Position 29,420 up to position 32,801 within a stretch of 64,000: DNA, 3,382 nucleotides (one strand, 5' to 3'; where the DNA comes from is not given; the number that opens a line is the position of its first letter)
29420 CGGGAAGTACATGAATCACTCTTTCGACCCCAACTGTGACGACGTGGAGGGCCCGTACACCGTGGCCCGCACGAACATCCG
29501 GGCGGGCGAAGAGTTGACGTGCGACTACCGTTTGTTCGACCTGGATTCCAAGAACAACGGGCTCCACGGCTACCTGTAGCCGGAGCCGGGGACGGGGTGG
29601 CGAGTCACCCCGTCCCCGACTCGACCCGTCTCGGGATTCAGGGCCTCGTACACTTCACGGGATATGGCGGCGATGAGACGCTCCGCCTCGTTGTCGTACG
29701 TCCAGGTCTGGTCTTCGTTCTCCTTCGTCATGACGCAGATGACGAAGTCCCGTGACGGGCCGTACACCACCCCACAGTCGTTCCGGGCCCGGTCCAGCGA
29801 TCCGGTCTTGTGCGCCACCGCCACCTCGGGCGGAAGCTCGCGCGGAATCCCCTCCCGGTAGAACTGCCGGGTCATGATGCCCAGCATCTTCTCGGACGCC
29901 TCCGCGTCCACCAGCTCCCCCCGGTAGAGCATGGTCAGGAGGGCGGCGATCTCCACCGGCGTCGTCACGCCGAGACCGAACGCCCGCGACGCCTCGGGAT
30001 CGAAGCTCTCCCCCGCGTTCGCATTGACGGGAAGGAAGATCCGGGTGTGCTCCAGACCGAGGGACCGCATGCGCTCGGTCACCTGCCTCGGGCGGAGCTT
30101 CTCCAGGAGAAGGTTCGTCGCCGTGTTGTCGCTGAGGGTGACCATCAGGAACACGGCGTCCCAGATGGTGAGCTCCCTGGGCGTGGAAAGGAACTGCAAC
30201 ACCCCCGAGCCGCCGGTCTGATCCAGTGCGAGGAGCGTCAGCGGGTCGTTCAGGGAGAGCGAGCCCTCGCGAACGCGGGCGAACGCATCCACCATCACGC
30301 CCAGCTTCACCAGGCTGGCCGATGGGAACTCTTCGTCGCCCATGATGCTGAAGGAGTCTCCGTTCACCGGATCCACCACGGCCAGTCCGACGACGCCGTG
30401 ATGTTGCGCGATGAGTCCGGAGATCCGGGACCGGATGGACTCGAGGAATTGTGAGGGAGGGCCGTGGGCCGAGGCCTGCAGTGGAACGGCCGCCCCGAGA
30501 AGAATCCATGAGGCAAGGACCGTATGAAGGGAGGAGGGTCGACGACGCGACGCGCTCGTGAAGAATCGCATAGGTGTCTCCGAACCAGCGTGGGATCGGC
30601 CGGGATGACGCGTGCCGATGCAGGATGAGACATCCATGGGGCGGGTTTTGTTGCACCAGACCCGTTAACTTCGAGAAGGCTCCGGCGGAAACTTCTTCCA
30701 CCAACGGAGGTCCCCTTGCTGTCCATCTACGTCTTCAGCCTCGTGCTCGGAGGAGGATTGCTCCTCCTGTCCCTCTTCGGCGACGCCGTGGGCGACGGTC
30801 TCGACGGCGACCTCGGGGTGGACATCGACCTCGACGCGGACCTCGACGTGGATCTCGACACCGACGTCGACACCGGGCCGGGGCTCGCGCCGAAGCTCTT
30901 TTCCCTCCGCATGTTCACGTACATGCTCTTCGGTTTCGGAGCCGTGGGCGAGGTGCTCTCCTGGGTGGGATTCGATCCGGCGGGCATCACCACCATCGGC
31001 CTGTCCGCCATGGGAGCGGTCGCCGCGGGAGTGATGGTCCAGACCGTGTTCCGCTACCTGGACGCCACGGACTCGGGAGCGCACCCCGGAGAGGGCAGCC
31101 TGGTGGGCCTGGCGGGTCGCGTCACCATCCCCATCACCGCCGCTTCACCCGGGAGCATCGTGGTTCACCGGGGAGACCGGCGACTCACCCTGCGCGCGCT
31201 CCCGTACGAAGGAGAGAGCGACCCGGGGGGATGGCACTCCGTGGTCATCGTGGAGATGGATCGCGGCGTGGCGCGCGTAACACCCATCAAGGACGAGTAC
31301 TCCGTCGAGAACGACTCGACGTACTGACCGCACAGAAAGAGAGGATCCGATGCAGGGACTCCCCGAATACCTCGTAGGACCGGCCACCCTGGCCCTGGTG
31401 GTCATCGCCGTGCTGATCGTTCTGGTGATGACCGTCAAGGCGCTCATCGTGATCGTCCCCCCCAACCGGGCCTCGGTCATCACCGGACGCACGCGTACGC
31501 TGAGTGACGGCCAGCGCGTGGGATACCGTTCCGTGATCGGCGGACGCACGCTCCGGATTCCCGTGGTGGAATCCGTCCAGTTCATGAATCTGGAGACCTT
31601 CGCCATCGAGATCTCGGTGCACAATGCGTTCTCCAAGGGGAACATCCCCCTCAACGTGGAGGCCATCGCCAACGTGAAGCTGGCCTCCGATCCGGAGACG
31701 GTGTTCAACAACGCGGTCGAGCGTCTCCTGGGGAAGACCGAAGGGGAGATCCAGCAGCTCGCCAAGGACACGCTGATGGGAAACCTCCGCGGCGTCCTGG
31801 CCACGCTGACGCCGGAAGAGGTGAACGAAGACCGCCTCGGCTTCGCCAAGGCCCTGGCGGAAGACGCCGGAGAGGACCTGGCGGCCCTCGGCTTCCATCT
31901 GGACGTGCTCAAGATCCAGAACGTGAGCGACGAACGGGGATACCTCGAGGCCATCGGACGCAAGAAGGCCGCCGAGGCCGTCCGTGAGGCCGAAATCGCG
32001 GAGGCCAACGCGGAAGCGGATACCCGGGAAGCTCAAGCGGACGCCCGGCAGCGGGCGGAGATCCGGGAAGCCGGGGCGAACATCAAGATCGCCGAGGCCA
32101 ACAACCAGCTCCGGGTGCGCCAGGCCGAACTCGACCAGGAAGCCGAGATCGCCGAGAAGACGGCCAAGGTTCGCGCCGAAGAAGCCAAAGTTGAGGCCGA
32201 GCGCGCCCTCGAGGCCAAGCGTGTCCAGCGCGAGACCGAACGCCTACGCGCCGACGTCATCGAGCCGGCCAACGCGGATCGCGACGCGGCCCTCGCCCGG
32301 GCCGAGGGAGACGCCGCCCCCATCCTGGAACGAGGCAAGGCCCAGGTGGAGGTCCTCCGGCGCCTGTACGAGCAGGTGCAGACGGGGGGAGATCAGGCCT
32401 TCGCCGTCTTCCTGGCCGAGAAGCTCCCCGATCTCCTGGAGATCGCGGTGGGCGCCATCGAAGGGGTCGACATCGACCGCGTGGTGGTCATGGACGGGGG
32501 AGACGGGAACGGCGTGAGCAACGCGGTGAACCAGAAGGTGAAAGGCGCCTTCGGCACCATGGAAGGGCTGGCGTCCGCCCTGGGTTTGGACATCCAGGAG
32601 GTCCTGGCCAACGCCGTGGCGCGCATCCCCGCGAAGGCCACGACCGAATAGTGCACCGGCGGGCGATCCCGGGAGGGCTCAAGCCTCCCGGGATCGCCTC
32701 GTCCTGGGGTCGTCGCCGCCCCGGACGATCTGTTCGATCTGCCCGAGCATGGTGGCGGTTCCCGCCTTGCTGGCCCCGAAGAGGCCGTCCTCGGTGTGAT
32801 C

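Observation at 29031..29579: SET-domain (lysine methyltransferase-like) gene with atypical codon usage, 3' ends overlapping a class A beta-lactamase-fold gene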

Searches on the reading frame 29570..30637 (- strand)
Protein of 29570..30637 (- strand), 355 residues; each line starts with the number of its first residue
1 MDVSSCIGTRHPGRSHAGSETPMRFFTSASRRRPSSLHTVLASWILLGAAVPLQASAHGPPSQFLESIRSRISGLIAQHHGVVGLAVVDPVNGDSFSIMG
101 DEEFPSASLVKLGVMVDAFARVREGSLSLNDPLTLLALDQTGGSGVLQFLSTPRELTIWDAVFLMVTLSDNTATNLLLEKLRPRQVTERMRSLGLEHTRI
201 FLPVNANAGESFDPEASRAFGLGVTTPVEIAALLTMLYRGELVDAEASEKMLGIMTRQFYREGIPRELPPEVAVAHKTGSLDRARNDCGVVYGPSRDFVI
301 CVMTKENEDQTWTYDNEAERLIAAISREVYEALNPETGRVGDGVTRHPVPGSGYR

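Call 4: search_protein_families(library=pfam, proteins=[window:29570-30637:-], max_evalue=0.01)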
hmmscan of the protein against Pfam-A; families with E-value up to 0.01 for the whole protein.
window:29570-30637:- (355 aa): 2 families
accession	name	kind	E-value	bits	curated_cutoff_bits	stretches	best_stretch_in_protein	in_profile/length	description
PF13354.11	Beta-lactamase2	-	7.7e-58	195.8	22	1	85-304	2-214/214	Beta-lactamase enzyme family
PF00144.29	Beta-lactamase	-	0.0028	17.3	27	0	78-134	7-80/329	Beta-lactamase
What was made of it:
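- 29570..30571 (-): Convergent neighbour: a secreted class A beta-lactamase-related serine hydrolase, 333 aa from the ATG used by the JGI gene call. Its last 10 nt overlap the SET gene. Pfam Beta-lactamase2 7.7e-58 (call 4).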

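Call 12: find_homologous_proteins(query=window:29573-30637:-, max_evalue=1e-20)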
Query window:29573-30637:- (355 aa): 744 proteins with E <= 1e-20 among 8000 candidates; the best 120 are listed.
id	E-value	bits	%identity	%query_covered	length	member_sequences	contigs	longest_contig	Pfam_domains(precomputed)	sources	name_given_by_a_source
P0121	3.0e-172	591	100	75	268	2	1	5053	PF13354.13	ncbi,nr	ncbi:MAG: class A beta-lactamase-related serine hydrolase [Gemmatimonadota bacterium]|nr:class A bet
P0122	3.3e-123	429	65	83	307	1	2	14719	PF13354.13,PF00144.30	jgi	jgi:beta-lactamase class A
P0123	1.2e-122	428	65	83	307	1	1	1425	PF13354.13,PF00144.30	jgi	jgi:beta-lactamase class A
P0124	2.4e-119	417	67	80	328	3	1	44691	PF13354.13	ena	-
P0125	2.3e-117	410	70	74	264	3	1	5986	PF13354.13,PF00144.30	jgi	jgi:beta-lactamase class A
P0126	7.2e-117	409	63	84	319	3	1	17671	PF13354.13,PF00144.30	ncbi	ncbi:MAG: class A beta-lactamase-related serine hydrolase [Gemmatimonadota bacterium]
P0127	1.3e-116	408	63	83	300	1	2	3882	PF13354.13,PF00144.30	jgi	jgi:beta-lactamase class A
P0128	8.8e-115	402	62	83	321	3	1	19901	PF13354.13,PF00144.30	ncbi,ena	-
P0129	3.4e-114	400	66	78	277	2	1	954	PF13354.13,PF00144.30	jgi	jgi:beta-lactamase class A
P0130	1.3e-109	385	56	90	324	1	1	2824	PF13354.13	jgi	-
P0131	8.1e-108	379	59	81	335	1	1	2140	PF13354.13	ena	-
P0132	1.5e-107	378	61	78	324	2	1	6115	PF13354.13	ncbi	-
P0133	1.2e-101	359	59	80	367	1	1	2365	PF13354.13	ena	-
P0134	1.4e-99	352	54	86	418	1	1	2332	PF13354.13,PF00144.30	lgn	-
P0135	1.5e-98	348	57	75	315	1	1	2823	PF13354.13,PF00144.30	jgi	-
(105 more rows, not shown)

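Call 15: find_encoding_contigs(protein=P0124, flank=10000, max_places=2)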
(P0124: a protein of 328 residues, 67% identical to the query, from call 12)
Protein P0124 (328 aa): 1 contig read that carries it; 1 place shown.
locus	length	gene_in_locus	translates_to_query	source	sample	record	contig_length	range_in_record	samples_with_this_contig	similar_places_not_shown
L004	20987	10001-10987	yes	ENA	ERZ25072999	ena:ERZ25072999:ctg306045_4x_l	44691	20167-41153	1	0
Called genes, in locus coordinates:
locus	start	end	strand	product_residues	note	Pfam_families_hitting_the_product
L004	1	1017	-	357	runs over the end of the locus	PF03551:PadR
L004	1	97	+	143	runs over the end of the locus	-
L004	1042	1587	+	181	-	PF02129:Peptidase_S15 (faint)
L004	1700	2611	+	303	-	PF02129:Peptidase_S15, PF00326:Peptidase_S9 (weak)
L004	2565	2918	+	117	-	PF08530:PepX_C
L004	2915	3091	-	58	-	-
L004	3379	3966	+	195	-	PF13559:DUF4129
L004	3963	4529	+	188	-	-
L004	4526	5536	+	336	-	PF20030:bpMoxR (weak), PF07726:AAA_3, PF07728:AAA_5, PF17863:AAA_lid_2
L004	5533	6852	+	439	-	PF01882:DUF58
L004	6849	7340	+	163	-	-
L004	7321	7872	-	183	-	-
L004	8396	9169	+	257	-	-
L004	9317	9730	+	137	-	PF00903:Glyoxalase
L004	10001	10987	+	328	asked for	PF13354:Beta-lactamase2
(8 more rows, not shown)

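Call 16: find_encoding_contigs(protein=P0122, flank=10000, max_places=2)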
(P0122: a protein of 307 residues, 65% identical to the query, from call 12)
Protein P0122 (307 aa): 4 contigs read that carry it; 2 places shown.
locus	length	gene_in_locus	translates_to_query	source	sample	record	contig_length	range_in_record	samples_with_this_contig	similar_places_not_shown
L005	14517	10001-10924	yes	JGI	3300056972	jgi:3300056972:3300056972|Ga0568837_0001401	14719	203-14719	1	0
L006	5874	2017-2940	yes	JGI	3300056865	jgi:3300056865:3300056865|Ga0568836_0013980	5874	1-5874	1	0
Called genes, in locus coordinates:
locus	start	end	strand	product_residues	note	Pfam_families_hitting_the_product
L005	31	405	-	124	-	-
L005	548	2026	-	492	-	PF00144:Beta-lactamase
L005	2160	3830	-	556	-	PF00450:Peptidase_S10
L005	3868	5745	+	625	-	PF11412:DsbD_N, PF02683:DsbD_TM, PF13899:Thioredoxin_7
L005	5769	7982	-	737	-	PF07719:TPR_2 (faint), PF13428:TPR_14 (faint), PF13414:TPR_11 (faint), PF13431:TPR_17 (faint), PF00578:AhpC-TSA, PF08534:Redoxin, PF00085:Thioredoxin (weak), PF13905:Thioredoxin_8 (weak), +2 more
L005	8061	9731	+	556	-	PF22422:MGH1-like_GH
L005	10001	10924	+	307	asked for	PF00144:Beta-lactamase (faint), PF13354:Beta-lactamase2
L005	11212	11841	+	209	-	PF02557:VanY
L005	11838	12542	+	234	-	PF00246:Peptidase_M14, PF10994:DUF2817, PF24827:AstE_AspA_cat (weak)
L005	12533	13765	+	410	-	PF07670:Gate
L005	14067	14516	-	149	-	?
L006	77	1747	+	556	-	PF22422:MGH1-like_GH, PF03633:Glyco_hydro_65C (faint)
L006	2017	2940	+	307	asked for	PF00144:Beta-lactamase (faint), PF13354:Beta-lactamase2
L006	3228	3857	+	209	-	PF02557:VanY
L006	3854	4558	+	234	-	PF00246:Peptidase_M14, PF10994:DUF2817, PF24827:AstE_AspA_cat (weak)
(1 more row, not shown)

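Call 17: find_encoding_contigs(protein=P0126, flank=10000, max_places=2)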
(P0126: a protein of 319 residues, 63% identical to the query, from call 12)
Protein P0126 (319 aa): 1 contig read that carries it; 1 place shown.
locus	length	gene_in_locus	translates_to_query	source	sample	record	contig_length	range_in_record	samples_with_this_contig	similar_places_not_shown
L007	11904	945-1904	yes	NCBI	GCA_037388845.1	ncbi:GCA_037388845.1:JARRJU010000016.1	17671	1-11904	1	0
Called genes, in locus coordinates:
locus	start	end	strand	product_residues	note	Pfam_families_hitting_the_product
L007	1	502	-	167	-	PF04542:Sigma70_r2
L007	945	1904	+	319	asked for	PF00144:Beta-lactamase (faint), PF13354:Beta-lactamase2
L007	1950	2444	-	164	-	PF05198:IF3_N, PF00707:IF3_C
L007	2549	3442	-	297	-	-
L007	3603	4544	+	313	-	PF05138:PaaA_PaaC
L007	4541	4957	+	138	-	PF01883:FeS_assembly_P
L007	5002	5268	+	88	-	PF06243:PaaB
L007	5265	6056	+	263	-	PF05138:PaaA_PaaC, PF02915:Rubrerythrin (faint)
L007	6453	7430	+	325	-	PF00891:Methyltransf_2, PF13489:Methyltransf_23, PF13649:Methyltransf_25, PF08241:Methyltransf_11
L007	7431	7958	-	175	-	-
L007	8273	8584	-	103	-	-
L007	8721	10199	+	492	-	PF00282:Pyridoxal_deC, PF00155:Aminotran_1_2 (weak), PF00266:Aminotran_5 (weak)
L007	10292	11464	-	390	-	PF00990:GGDEF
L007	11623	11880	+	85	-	PF04362:Iron_traffic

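Call 18: find_encoding_contigs(protein=P0128, flank=10000, max_places=2)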
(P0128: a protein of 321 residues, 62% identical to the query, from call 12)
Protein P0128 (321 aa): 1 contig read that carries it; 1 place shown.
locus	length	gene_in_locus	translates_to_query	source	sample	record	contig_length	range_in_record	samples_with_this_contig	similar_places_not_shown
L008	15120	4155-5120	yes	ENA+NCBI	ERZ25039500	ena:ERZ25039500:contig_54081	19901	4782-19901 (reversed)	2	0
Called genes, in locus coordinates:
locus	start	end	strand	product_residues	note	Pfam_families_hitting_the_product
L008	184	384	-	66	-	-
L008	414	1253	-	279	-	PF13349:DUF4097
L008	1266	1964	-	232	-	PF13490:zf-HC2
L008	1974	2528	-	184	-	PF07638:Sigma70_ECF (weak), PF04542:Sigma70_r2, PF08281:Sigma70_r4_2, PF04545:Sigma70_r4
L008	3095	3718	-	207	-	PF07638:Sigma70_ECF (weak), PF04542:Sigma70_r2, PF08281:Sigma70_r4_2, PF04545:Sigma70_r4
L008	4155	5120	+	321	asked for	PF00144:Beta-lactamase (faint), PF13354:Beta-lactamase2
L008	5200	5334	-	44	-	PF00707:IF3_C (weak)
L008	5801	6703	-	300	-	-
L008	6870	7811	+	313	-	PF05138:PaaA_PaaC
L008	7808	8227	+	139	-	PF01883:FeS_assembly_P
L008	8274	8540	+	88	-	PF06243:PaaB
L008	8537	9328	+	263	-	PF05138:PaaA_PaaC, PF02915:Rubrerythrin (weak)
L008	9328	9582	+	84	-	PF23451:Zn_ribbon_PaaD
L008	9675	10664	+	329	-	PF25213:HVO_A0261_N (weak), PF00891:Methyltransf_2, PF13489:Methyltransf_23, PF08241:Methyltransf_11, PF08242:Methyltransf_12 (weak), PF13649:Methyltransf_25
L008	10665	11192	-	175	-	-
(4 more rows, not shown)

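Call 31: search_protein_families(library=ncbifam, proteins=[window:29573-30571:-], max_evalue=0.01)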
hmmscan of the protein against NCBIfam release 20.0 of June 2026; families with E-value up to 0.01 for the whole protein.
window:29573-30571:- (333 aa): 89 families (the best 25 are shown)
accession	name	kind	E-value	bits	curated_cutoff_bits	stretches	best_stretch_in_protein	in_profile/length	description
NF033103.1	bla_class_A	equivalog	2.3e-34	118.7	200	1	50-310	2-256/257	class A beta-lactamase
NF012099.1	SubclassA2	equivalog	1.3e-20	73.7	320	1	46-312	2-271/275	class A beta-lactamase, subclass A2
NF000481.1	carbeni_gen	exception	2e-12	47.2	430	1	40-310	17-280/284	CARB/PSE/RTG family carbenicillin-hydrolyzing class A beta-lactamase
NF040780.1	blaHBL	exception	3.3e-12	46.4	580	1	48-311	40-296/304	HBL family class A beta-lactamase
NF040472.1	blaPAD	exception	1.1e-11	44.6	575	1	27-280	20-270/297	PAD family carbapenem-hydrolyzing class A beta-lactamase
NF000321.3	blaPEN-Bpc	exception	1.8e-11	43.7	580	1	15-284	10-270/295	PEN family class A beta-lactamase, Bpc-type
NF000447.2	bla-A_Chryseo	exception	4.2e-11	42.6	510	1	46-312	22-291/292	CGA/CIA family class A beta-lactamase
NF000480.2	PSE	exception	6.6e-11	42.2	580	1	49-296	28-271/288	PSE family carbenicillin-hydrolyzing class A beta-lactamase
NF000538.1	classA_carba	equivalog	1.7e-10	40.8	390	1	56-308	4-251/254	carbapenem-hydrolyzing class A beta-lactamase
NF041189.1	blaKBL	exception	2.7e-10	40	600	1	52-277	30-251/286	KBL family class A beta-lactamase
NF033466.0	blaRCP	exception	3.2e-10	39.7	600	1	43-297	31-280/293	RCP family class A beta-lactamase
NF040659.1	blaBOR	exception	3.4e-10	39.8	620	1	50-271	43-261/305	BOR family class A beta-lactamase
NF041445.1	blaRATA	exception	4.6e-10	39.1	660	1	44-309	26-297/302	RATA family class A beta-lactamase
NF000233.2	LEN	exception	1.3e-09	37.9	640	1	23-274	9-249/286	LEN family class A beta-lactamase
NF041253.1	blaPenN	exception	1.4e-09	37.8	600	1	50-305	49-297/304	PEN-N family class A beta-lactamase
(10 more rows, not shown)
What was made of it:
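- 29570..30571 (-): NCBIfam class A 118.7 bits against a 200-bit cut-off (call 31).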

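Call 32: search_protein_families(library=padloc, proteins=[window:29573-30571:-], max_evalue=0.01)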
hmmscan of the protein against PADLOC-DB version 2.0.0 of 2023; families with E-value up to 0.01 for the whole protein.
window:29573-30571:- (333 aa): 0 families

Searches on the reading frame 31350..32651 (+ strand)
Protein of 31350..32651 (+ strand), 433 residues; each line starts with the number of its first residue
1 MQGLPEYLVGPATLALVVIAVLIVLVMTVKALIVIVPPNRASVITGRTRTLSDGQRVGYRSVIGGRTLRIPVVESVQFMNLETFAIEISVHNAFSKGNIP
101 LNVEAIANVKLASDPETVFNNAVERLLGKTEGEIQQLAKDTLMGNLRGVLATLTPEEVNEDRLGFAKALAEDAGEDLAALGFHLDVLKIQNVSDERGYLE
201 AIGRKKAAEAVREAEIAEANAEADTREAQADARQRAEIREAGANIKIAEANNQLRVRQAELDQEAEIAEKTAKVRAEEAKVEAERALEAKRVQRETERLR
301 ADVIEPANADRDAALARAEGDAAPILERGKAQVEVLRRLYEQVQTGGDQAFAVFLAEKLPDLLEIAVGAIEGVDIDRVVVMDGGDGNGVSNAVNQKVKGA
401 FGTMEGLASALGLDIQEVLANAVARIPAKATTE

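Call 4: search_protein_families(library=pfam, proteins=[window:31350-32651:+], max_evalue=0.01)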
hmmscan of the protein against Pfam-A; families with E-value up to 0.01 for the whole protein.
window:31350-32651:+ (433 aa): 1 family
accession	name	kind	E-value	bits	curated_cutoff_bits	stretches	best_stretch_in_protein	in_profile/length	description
PF01145.31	Band_7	-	7.3e-25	88.5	23.6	1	35-223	2-176/176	SPFH domain / Band 7 family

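Call 31: search_protein_families(library=ncbifam, proteins=[window:31350-32648:+], max_evalue=0.01)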
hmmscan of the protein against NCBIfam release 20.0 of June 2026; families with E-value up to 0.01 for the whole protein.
window:31350-32648:+ (433 aa): 1 family
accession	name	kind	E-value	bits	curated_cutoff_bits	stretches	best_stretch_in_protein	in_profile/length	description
NF058507.1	FlotScfldFlot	equivalog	4.5e-46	157.9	700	2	15-272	3-263/477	flotillin lipid rafts scaffold protein FloT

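Call 40: find_related_loci(query=window:31350-32648:+, collection=metagenome_contigs, flank=10000)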
Query window:31350-32648:+ (433 aa) in metagenome_contigs; peptide patterns used: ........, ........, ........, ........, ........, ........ (x = any residue, [..] = any of these).
599 stretches matched a pattern (row limit reached: there are more); 497 encode a relative of the query (tblastn E <= 1e-3); the best 80 are kept; 80 distinct loci.
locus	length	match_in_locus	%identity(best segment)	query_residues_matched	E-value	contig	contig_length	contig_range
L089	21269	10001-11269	79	1-423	0e+0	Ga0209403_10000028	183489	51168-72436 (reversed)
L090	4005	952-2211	72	7-426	0e+0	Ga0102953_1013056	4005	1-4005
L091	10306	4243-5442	75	27-426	0e+0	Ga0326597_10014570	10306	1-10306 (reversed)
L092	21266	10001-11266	71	5-426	0e+0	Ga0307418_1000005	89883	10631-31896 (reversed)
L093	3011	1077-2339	70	6-426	0e+0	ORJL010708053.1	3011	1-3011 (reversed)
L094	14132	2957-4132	81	28-419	0e+0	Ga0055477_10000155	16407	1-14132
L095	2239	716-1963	78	4-419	0e+0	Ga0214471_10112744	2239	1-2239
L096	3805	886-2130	73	8-422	0e+0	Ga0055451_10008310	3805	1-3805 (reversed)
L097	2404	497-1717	72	28-433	0e+0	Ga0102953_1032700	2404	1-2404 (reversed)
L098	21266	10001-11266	76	4-425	0e+0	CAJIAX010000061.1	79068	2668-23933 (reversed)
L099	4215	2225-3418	75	29-426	0e+0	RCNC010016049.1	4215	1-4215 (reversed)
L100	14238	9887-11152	73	5-426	0e+0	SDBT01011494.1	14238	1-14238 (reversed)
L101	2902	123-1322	74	29-428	0e+0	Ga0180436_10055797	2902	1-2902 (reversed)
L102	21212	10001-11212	75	27-430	0e+0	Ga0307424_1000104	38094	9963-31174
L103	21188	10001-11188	77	28-423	0e+0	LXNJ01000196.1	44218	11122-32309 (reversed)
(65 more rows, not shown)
